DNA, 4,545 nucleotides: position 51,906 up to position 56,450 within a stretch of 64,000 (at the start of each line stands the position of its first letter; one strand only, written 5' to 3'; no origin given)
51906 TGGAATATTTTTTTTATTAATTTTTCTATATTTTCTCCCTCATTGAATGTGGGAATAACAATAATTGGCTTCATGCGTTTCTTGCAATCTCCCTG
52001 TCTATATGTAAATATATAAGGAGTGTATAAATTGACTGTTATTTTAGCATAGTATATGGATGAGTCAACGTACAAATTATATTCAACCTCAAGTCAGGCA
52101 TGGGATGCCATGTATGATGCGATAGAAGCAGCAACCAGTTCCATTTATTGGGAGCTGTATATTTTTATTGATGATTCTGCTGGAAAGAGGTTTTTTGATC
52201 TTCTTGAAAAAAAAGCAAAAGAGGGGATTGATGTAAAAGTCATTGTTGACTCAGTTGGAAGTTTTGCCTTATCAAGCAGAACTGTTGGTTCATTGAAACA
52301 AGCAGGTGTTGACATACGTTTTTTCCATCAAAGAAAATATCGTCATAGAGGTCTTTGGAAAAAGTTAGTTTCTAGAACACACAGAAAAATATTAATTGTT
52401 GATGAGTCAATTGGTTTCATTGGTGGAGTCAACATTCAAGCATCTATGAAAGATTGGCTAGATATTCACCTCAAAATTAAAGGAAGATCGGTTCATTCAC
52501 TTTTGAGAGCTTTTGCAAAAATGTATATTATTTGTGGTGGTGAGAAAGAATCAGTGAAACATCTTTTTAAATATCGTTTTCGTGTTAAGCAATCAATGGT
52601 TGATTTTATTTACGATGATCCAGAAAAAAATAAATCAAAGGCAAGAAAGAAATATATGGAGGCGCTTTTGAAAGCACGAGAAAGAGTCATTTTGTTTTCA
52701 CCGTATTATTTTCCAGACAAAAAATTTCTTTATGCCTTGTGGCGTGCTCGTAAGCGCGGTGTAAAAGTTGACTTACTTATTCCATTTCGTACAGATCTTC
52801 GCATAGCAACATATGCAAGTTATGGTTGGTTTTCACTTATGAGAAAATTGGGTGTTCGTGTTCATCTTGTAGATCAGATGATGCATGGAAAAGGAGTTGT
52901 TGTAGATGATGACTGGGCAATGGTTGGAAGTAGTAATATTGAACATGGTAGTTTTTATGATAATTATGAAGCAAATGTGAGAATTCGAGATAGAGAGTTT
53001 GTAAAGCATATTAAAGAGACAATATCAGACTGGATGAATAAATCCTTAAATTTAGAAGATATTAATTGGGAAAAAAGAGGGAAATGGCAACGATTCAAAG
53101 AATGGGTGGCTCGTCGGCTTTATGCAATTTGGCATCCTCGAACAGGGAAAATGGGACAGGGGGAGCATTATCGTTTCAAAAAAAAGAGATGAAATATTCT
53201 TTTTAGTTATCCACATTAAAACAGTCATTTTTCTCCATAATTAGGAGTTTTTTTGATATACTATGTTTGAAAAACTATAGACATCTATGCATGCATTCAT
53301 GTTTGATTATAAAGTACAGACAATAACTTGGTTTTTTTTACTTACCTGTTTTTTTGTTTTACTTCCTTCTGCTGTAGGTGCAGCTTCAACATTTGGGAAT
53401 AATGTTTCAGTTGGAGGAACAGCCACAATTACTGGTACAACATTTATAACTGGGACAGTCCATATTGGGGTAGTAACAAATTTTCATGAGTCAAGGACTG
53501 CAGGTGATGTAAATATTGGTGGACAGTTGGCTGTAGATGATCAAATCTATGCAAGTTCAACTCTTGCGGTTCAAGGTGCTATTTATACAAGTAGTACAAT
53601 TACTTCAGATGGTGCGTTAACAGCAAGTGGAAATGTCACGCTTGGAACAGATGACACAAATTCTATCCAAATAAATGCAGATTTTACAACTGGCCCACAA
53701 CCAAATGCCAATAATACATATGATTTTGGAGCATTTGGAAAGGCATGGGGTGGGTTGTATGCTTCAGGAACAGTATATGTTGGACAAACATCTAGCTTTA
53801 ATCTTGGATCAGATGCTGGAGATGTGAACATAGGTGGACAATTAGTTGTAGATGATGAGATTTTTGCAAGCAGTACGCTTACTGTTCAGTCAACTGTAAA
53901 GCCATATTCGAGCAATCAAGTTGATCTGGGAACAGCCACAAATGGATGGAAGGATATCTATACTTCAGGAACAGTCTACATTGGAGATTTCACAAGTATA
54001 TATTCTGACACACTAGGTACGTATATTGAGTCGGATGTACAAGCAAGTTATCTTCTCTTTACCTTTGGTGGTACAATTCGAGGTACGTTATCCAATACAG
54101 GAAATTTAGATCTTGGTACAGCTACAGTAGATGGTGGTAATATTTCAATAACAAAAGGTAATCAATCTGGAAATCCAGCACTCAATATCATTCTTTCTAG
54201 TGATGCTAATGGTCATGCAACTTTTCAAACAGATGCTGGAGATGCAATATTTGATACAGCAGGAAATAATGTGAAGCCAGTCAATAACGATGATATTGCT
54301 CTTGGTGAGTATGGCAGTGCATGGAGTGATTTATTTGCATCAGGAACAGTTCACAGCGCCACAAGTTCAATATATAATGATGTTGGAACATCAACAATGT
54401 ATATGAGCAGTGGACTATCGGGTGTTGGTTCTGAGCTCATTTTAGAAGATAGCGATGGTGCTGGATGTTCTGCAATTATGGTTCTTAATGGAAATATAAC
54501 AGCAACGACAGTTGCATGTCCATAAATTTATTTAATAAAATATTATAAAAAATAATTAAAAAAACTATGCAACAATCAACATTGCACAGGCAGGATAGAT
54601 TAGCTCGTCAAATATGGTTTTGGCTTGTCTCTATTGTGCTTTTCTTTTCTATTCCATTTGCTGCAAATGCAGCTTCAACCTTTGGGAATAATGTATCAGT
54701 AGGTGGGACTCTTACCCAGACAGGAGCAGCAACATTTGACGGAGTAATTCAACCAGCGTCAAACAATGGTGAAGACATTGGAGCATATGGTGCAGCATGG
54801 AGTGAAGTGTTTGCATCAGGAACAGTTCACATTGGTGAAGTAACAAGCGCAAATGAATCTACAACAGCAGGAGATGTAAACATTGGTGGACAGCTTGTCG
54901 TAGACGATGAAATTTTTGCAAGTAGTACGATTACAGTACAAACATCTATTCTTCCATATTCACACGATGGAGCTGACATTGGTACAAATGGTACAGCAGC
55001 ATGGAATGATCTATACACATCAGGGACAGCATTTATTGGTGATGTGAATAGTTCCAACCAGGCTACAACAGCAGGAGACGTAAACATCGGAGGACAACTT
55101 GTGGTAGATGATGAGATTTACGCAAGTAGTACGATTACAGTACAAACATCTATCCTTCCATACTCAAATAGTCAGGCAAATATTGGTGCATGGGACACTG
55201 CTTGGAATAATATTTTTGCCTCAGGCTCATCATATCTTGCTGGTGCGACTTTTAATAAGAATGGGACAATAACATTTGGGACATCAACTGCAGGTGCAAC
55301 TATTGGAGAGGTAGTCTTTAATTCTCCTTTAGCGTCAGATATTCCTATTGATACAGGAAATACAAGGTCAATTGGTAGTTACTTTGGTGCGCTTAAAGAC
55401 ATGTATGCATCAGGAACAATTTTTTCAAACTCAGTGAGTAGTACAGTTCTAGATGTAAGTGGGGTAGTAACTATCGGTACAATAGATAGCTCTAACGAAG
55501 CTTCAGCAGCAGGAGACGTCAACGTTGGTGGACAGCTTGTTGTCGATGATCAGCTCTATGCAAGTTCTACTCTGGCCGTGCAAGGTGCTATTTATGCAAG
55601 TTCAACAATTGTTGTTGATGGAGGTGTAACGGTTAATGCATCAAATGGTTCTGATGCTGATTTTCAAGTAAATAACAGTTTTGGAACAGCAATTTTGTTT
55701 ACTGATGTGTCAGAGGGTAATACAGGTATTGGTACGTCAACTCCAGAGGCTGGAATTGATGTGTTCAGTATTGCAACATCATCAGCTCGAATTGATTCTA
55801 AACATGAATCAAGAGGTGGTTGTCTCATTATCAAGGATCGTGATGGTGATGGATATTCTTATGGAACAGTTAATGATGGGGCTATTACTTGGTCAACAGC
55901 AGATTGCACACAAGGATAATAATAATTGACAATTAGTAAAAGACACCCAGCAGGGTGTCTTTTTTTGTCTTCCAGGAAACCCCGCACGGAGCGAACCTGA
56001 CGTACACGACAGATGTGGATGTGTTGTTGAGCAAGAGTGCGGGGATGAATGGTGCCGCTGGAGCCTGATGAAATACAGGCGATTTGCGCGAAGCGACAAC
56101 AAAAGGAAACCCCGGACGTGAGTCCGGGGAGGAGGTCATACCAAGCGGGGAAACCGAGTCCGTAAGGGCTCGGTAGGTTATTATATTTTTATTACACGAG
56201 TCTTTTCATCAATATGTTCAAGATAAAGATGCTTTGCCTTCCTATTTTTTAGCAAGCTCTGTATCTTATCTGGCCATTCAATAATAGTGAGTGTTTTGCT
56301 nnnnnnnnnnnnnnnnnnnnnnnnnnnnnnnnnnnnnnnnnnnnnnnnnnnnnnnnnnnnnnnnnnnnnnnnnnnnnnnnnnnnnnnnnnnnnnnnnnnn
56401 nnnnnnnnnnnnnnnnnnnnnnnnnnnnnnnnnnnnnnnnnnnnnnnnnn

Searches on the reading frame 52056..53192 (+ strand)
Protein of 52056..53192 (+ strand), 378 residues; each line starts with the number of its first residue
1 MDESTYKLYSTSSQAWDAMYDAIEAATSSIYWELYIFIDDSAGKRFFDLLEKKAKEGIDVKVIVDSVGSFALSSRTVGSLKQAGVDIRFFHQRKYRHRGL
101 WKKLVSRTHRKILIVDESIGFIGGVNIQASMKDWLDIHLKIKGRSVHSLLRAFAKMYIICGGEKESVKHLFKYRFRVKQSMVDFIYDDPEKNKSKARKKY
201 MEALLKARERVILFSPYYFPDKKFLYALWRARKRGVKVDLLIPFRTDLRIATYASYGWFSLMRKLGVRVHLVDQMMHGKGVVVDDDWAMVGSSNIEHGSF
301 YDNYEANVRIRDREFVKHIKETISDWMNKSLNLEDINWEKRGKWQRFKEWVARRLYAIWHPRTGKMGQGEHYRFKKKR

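Call 11: search_protein_families(library=pfam, proteins=[window:52056-53192:+])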
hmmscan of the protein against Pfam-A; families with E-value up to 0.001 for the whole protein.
window:52056-53192:+ (378 aa): 2 families
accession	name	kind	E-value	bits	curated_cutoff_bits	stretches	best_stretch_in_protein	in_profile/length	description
PF13091.12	PLDc_2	-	5e-40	136.8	27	2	202-323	3-128/132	PLD-like domain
PF00614.28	PLDc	-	7.4e-12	45.2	21.9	2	276-295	5-24/28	Phospholipase D Active site motif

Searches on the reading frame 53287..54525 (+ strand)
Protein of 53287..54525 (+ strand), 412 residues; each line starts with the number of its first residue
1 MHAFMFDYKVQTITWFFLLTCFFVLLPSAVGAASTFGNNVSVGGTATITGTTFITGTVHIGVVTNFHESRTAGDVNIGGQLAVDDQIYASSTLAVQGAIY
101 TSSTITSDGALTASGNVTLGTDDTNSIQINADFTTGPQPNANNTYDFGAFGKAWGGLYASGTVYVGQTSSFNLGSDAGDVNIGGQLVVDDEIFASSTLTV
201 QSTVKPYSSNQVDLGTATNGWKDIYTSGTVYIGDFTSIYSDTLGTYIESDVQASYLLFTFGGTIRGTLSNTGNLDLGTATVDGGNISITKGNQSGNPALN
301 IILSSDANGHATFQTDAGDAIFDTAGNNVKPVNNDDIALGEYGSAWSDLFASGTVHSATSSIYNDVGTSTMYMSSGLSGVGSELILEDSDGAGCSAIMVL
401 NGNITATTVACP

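Call 11: search_protein_families(library=pfam, proteins=[window:53287-54525:+])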
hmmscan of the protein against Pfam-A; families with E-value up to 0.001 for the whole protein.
window:53287-54525:+ (412 aa): 1 family
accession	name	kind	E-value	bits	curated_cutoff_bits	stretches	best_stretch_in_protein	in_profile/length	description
PF04519.19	Bactofilin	-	2.4e-05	24.9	27.9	0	36-131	3-89/98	Polymer-forming cytoskeletal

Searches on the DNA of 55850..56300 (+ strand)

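Call 4: search_rna_families(source=window, start=55850, end=56300, threshold=evalue, max_evalue=10, show_alignments=5)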
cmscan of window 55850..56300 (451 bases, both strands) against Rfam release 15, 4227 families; matches with E-value up to 10: 10.
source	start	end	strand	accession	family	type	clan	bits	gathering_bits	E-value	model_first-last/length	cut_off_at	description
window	55893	55971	+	RF02075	STnc230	Gene; sRNA;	-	27.4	50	0.056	1-83/83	no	Enterobacterial sRNA STnc230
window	55912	55968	+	RF01859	Phe_leader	Cis-reg; leader;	-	24.8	55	0.06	1-125/125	no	Phenylalanine leader peptide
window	55903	55965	+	RF02057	STnc40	Gene; sRNA;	-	23.9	45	0.066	1-70/70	no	Salmonella enterica sRNA STnc40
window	56085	56129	-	RF01687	Acido-Lenti-1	Gene; sRNA;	-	21.4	37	0.011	1-46/46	no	Acido-Lenti-1 RNA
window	56048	56146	+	RF00062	HgcC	Gene;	-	19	50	0.033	1-130/130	no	HgcC family RNA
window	55938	55964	+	RF00106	RNAI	Gene; antisense;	-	18.2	47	0.51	73-99/102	no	RNAI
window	55917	55965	+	RF01388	isrD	Gene; sRNA;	-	14.6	37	3.1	1-51/51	no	isrD Hfq binding RNA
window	55972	56052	+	RF03241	mir-1789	Gene; miRNA;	-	14.3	88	4.9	1-63/63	no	mir-1789 microRNA precursor family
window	55885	55970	+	RF02538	TarB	Gene; sRNA;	-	13.7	80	6.6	1-79/79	no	Vibrio ToxT activated RNA TarB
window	56290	56300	+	RF01072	TMV_UPD-PK3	Cis-reg;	-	10.3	34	9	1-11/31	3'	Pseudoknot of upstream pseudoknot domain (UPD) of the 3'UTR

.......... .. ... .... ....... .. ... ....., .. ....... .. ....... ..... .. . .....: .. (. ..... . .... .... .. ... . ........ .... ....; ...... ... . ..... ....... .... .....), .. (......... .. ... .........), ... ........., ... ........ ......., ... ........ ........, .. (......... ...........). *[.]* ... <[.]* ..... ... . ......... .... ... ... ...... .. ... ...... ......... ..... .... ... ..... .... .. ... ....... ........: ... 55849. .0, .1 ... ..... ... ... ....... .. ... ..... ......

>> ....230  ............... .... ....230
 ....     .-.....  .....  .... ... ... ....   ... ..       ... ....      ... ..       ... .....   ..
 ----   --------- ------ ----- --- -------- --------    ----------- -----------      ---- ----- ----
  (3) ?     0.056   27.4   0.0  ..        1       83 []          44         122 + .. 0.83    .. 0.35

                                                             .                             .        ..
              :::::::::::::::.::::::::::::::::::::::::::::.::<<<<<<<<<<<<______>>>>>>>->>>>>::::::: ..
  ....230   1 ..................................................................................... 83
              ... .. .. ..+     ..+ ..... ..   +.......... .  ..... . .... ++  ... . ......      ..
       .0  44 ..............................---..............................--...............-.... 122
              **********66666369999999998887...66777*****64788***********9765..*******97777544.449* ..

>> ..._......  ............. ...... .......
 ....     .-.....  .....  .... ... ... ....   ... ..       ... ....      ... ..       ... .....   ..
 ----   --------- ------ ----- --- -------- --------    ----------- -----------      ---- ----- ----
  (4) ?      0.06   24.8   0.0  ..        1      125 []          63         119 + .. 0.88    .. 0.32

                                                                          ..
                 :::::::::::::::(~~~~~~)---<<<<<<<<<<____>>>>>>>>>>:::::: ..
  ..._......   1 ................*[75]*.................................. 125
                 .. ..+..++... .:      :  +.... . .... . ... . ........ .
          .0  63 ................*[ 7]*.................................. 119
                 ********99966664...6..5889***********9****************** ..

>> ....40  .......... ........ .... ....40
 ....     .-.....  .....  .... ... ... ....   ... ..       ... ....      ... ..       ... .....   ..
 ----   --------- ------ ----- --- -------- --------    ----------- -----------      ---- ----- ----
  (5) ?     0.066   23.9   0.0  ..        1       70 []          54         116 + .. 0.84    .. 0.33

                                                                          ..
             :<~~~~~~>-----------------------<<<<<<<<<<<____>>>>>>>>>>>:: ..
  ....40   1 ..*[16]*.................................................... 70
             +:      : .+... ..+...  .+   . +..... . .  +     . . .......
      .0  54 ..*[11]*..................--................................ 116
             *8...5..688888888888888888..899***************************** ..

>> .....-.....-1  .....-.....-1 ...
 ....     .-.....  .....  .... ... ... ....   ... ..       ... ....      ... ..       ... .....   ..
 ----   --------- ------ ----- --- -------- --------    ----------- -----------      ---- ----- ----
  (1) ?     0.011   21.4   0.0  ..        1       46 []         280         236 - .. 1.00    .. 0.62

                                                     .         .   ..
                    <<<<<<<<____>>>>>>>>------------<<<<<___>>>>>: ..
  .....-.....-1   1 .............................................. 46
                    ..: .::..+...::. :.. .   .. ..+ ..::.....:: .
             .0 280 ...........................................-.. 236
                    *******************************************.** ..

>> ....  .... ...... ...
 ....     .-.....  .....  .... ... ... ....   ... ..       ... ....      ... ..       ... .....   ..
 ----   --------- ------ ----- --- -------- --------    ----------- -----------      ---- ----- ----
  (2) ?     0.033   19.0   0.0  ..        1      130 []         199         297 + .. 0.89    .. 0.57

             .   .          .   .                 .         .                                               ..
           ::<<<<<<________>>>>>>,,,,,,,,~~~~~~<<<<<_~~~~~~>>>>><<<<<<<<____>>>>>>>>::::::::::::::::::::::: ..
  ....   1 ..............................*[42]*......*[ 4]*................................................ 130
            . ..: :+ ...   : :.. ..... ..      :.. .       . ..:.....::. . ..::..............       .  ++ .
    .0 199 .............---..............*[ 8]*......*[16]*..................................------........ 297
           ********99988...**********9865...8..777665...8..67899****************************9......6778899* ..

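Call 26: search_dna_similar(query=window:55931-56200:+, collection=phages, mode=distant, max_evalue=1)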
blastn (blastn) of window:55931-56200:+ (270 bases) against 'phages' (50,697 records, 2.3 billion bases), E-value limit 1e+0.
Records with a match: 2; places in all: 2; records where one place covers at least 80% of the query: 0.
Best place of each record, by identity: 90-95% 2.
By first word of the organism name: Mycobacterium 2.
By host as written in the record: Mycobacterium 1; Mycobacterium sp. 1.
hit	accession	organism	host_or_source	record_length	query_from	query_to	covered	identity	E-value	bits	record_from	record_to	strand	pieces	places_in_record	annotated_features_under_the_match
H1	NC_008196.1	Mycobacterium phage Llij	Mycobacterium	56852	171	198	10%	92.9%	7e-2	43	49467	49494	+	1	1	transposase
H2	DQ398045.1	Mycobacterium phage Llij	Mycobacterium sp.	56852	171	198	10%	92.9%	7e-2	43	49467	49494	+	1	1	83: hypothetical protein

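Call 27: search_dna_similar(query=window:55931-56200:+, collection=plasmids, mode=distant, max_evalue=1)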
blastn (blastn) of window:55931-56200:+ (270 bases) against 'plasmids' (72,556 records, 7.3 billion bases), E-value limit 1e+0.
Records with a match: 3; places in all: 3; records where one place covers at least 80% of the query: 0.
Best place of each record, by identity: 80-90% 3.
By first word of the organism name: Deinococcus 2; Mycolicibacterium 1.
By predicted mobility (MOB-suite, as given by PLSDB): non-mobilizable 3.
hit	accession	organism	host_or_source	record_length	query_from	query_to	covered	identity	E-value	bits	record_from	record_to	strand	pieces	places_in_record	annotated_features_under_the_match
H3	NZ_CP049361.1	Deinococcus wulumuqiensis R12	cell culture,soil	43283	176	214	14%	85.4%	7e-2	46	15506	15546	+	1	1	transposase | CAP domain-containing protein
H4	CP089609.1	Mycolicibacterium fortuitum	Homo sapiens,bacterial isolate,foreskin ...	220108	175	211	14%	83.8%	8e-1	41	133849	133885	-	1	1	none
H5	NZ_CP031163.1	Deinococcus wulumuqiensis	cell culture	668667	176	208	12%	87.9%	2e-1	43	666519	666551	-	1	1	RNA-guided endonuclease TnpB family protein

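Call 28: get_annotated_region(hit=H5, flank=2500)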
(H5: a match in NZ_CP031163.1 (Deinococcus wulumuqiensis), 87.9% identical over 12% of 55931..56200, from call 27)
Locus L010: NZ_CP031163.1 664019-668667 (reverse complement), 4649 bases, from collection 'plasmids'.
description: Deinococcus wulumuqiensis strain NEB 479 plasmid pDrdI, complete sequence
organism: Deinococcus wulumuqiensis (NCBI taxid 980427)
taxonomy: Bacteria; Deinococcota; Deinococci; Deinococcales; Deinococcaceae; Deinococcus; Deinococcus wulumuqiensis
host: -; source: cell culture; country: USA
typing (MOB-suite, as given by PLSDB): non-mobilizable
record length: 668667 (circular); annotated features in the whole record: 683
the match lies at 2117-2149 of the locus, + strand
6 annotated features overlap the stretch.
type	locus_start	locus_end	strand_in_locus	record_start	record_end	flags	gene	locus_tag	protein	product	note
CDS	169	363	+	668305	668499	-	-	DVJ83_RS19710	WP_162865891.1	hypothetical protein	-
CDS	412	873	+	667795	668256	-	-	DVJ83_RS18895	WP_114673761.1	single-stranded DNA-binding protein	-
CDS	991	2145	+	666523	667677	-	-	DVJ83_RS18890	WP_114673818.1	RNA-guided endonuclease TnpB family protein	-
CDS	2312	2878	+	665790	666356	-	-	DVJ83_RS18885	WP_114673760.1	hypothetical protein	-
CDS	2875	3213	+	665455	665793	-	-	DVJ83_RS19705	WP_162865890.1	hypothetical protein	-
CDS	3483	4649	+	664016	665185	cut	-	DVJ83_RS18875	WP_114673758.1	RNA-guided endonuclease TnpB family protein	-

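Call 29: get_annotated_region(hit=H3, flank=2500)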
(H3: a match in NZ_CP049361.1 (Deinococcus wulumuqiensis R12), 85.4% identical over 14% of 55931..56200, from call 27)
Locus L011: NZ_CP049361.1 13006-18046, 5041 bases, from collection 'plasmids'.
description: Deinococcus wulumuqiensis R12 plasmid unnamed4, complete sequence
organism: Deinococcus wulumuqiensis R12 (NCBI taxid 1288484)
taxonomy: Bacteria; Deinococcota; Deinococci; Deinococcales; Deinococcaceae; Deinococcus; Deinococcus wulumuqiensis; Deinococcus wulumuqiensis R12
host: -; source: cell culture,soil; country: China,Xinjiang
typing (MOB-suite, as given by PLSDB): non-mobilizable
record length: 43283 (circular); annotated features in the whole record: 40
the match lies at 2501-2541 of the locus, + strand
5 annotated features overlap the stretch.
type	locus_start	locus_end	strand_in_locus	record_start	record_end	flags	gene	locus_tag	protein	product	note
CDS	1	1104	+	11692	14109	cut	-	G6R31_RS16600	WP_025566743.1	prepilin-type N-terminal cleavage/methylation domain-containing protein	-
CDS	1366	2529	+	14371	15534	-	-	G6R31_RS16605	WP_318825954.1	transposase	-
CDS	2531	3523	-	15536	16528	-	-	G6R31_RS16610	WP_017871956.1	CAP domain-containing protein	-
CDS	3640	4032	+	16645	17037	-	-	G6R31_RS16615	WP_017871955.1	hypothetical protein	-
CDS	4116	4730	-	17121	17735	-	-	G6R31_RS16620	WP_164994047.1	DUF559 domain-containing protein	-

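Call 30: get_annotated_region(hit=H1, flank=2500)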
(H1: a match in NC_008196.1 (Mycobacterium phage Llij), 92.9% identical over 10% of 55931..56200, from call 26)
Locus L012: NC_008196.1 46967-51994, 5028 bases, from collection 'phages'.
description: Mycobacterium phage Llij, complete genome.
organism: Mycobacterium phage Llij (NCBI taxid 2681623)
taxonomy: Viruses; Duplodnaviria; Heunggongvirae; Uroviricota; Caudoviricetes; Gracegardnervirinae; Cheoctovirus; Mycobacterium virus Llij
host: Mycobacterium; source: -; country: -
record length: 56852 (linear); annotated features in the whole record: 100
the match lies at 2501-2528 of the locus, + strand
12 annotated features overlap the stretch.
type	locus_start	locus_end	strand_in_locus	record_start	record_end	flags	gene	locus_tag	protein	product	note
CDS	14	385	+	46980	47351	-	-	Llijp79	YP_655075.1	mobile element MPME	-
CDS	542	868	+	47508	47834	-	-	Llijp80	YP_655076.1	gp80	-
CDS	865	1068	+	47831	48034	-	-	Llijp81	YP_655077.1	gp81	-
CDS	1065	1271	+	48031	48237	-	-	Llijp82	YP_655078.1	gp82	-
CDS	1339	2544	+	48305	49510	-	-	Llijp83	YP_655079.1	transposase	-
CDS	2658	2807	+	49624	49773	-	-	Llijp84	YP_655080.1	gp84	-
CDS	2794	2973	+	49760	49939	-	-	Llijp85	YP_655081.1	gp85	-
CDS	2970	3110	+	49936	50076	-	-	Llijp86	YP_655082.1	gp86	-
CDS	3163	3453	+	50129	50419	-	-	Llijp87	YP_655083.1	gp87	-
CDS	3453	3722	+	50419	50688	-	-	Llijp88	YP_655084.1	gp88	-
CDS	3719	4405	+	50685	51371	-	-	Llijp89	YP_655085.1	gp89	-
CDS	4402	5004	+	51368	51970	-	-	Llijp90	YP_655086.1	gp90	-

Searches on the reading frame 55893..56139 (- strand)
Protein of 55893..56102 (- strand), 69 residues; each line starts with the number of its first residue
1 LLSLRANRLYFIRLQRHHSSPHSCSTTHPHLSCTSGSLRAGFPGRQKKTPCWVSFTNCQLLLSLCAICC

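Call 79: search_protein_families(library=pfam, proteins=[window:55893-56102:-, window:55933-56139:-], max_evalue=0.1)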
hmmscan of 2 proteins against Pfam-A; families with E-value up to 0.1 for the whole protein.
window:55893-56102:- (69 aa): 0 families

window:55933-56139:- (68 aa): 0 families
